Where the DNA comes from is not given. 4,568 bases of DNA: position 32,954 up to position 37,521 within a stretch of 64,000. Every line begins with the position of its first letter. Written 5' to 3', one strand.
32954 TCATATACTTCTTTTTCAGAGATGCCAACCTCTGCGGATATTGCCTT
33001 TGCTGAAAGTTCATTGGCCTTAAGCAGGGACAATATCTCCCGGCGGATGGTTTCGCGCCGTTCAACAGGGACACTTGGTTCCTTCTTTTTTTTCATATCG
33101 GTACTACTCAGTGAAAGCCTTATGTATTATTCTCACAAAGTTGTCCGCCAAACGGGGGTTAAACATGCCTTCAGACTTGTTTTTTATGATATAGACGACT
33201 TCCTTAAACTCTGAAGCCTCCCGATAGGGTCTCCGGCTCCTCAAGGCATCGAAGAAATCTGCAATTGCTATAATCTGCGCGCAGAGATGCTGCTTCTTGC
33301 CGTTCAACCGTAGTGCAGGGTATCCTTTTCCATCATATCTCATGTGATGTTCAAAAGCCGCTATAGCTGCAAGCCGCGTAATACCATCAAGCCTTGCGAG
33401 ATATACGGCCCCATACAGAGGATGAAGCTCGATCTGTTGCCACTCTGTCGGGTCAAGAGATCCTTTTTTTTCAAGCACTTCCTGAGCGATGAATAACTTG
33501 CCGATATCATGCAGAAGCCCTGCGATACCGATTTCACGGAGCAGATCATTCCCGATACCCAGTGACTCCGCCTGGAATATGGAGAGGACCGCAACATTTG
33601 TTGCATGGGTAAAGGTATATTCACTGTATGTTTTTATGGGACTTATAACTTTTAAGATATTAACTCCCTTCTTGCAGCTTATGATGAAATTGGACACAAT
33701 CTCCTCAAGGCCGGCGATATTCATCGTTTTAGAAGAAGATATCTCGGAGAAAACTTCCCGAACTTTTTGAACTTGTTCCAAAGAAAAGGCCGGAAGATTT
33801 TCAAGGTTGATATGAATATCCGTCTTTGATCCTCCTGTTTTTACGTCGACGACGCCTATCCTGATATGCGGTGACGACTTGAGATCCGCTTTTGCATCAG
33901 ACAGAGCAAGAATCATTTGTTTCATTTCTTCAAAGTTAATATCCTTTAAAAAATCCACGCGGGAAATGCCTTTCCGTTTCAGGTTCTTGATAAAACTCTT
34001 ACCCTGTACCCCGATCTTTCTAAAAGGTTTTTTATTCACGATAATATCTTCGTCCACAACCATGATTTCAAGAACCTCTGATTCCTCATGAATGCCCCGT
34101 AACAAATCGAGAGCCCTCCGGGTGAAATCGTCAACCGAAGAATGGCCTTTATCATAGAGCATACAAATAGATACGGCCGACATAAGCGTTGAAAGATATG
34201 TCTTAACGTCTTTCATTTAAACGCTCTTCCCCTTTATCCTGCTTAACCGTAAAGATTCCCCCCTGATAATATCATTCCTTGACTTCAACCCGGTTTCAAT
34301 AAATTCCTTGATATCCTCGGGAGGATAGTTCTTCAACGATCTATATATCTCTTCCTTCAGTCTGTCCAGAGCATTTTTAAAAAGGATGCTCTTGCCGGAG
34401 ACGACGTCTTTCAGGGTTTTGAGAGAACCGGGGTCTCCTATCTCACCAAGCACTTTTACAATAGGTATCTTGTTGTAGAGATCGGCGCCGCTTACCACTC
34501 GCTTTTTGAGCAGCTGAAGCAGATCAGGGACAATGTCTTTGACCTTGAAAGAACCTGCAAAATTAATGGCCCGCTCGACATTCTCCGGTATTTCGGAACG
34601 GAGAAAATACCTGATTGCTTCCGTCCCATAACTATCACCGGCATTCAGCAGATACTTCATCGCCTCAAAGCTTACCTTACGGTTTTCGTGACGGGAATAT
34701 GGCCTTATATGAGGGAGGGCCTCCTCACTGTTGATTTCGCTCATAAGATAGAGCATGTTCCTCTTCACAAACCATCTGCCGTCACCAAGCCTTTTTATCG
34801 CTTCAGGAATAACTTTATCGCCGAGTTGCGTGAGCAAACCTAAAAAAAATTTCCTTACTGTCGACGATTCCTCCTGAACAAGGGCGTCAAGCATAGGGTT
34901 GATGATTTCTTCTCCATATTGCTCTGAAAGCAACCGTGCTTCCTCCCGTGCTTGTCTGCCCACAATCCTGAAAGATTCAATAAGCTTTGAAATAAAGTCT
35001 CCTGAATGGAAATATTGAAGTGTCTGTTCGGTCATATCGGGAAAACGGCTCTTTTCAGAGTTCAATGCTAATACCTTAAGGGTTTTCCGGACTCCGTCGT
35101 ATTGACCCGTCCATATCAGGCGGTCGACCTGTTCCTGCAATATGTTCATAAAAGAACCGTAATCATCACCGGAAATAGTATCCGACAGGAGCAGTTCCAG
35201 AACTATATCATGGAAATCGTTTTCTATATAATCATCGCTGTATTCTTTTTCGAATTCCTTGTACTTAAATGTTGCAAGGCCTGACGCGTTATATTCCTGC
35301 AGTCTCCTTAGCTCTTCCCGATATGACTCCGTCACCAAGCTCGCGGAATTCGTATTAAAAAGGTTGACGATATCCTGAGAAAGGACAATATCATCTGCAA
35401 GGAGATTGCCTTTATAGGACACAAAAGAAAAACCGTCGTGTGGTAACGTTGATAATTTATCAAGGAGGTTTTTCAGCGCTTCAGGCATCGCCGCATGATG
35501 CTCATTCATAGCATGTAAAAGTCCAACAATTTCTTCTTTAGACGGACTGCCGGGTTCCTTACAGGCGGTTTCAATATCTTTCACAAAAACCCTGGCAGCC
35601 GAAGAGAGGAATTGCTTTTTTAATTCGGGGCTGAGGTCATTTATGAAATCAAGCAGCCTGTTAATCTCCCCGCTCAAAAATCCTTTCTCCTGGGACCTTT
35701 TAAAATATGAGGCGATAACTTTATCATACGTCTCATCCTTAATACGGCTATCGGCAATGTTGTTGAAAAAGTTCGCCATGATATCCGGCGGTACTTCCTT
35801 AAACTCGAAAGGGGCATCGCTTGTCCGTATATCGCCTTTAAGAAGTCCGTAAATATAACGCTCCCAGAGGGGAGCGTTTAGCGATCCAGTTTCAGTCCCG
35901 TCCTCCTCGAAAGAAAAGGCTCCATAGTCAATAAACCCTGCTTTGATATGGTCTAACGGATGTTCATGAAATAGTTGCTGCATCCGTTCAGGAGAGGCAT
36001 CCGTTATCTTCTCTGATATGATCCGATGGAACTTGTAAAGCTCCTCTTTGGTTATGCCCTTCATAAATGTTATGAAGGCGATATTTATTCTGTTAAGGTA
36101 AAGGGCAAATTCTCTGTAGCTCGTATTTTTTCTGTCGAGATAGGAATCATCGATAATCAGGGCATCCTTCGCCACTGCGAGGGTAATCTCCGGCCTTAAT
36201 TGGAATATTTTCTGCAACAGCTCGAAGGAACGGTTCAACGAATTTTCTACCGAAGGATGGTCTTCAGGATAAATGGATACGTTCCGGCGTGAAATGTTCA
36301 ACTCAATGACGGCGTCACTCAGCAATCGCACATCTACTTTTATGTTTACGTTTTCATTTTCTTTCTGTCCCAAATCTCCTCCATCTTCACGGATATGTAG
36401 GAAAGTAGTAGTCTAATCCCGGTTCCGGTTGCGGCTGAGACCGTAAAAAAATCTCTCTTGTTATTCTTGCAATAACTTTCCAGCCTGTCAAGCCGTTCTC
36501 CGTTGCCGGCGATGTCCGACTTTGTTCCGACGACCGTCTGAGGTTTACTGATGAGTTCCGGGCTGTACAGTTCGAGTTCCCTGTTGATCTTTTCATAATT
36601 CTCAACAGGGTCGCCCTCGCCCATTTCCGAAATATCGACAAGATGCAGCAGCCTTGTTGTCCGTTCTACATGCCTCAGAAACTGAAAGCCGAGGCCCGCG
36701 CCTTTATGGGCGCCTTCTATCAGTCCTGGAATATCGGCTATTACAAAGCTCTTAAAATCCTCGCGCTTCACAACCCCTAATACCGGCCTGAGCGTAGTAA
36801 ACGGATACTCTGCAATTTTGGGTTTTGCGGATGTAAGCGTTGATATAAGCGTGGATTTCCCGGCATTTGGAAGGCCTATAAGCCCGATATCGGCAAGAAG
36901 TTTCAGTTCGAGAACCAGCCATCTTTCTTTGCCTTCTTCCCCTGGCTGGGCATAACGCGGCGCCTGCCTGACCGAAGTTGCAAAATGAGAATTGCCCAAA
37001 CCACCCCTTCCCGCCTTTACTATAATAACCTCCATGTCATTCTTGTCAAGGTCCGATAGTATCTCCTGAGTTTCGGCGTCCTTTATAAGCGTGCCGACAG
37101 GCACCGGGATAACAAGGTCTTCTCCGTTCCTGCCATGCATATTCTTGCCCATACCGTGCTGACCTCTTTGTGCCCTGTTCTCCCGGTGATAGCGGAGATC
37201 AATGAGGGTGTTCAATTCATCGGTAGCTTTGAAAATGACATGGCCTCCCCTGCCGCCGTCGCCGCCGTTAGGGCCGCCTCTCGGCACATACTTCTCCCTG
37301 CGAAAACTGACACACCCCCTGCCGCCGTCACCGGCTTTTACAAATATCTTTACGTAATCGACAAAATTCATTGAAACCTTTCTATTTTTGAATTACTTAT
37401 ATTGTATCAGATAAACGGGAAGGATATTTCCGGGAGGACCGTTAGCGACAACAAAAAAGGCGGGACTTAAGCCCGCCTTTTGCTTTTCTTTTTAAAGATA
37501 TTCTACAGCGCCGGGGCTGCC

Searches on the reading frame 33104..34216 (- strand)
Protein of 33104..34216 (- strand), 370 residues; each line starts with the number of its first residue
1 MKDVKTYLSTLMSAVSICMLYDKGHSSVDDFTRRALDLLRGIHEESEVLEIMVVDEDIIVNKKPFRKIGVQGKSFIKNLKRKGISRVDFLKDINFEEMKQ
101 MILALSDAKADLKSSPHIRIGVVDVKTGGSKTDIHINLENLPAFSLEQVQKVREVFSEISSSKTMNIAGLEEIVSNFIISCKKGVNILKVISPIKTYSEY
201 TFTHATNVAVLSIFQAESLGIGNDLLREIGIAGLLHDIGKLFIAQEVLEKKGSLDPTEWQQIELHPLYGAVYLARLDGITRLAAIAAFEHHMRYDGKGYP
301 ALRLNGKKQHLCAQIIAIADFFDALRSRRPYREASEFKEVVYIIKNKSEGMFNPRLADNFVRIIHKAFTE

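Call 31: search_protein_families(library=pfam, proteins=[window:33104-34216:-], max_evalue=0.00001)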
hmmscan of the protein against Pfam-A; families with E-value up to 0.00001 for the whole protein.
window:33104-34216:- (370 aa): 2 families
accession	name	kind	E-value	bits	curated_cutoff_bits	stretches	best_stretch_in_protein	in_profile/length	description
PF13487.12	HD_5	-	3.7e-21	76.1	27.2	1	199-349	12-163/170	HD domain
PF01966.28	HD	-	2.2e-12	47.7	22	1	201-324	1-115/116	HD domain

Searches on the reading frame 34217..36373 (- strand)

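Call 31: search_protein_families(library=pfam, proteins=[window:34217-36373:-], max_evalue=0.00001)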
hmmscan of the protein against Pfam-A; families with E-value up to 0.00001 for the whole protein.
window:34217-36373:- (718 aa): 1 family
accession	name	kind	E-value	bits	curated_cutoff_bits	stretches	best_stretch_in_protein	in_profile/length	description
PF13646.12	HEAT_2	-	1.1e-10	42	27.7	0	492-566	2-77/88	HEAT repeats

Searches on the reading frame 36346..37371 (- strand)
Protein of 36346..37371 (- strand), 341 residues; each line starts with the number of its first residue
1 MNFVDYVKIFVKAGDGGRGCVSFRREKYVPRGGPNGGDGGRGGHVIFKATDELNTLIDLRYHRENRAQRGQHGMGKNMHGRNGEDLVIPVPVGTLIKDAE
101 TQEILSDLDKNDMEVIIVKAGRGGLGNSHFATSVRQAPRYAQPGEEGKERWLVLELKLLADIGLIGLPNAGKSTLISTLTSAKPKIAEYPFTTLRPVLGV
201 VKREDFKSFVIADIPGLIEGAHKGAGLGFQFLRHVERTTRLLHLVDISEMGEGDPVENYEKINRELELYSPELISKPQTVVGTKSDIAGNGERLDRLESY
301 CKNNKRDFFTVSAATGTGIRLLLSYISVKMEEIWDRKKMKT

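Call 31: search_protein_families(library=pfam, proteins=[window:36346-37371:-], max_evalue=0.00001)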
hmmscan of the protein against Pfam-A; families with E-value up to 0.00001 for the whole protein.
window:36346-37371:- (341 aa): 3 families
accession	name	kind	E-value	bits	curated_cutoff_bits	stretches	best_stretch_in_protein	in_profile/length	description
PF01018.28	GTP1_OBG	-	4.4e-66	221.7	27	1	4-158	1-155/155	GTP1/OBG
PF01926.29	MMR_HSR1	-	4.6e-24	85.1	21.9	1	162-282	2-111/113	50S ribosome-binding GTPase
PF02421.24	FeoB_N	-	2e-08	34.4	27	1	162-217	3-57/156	Ferrous iron transport protein B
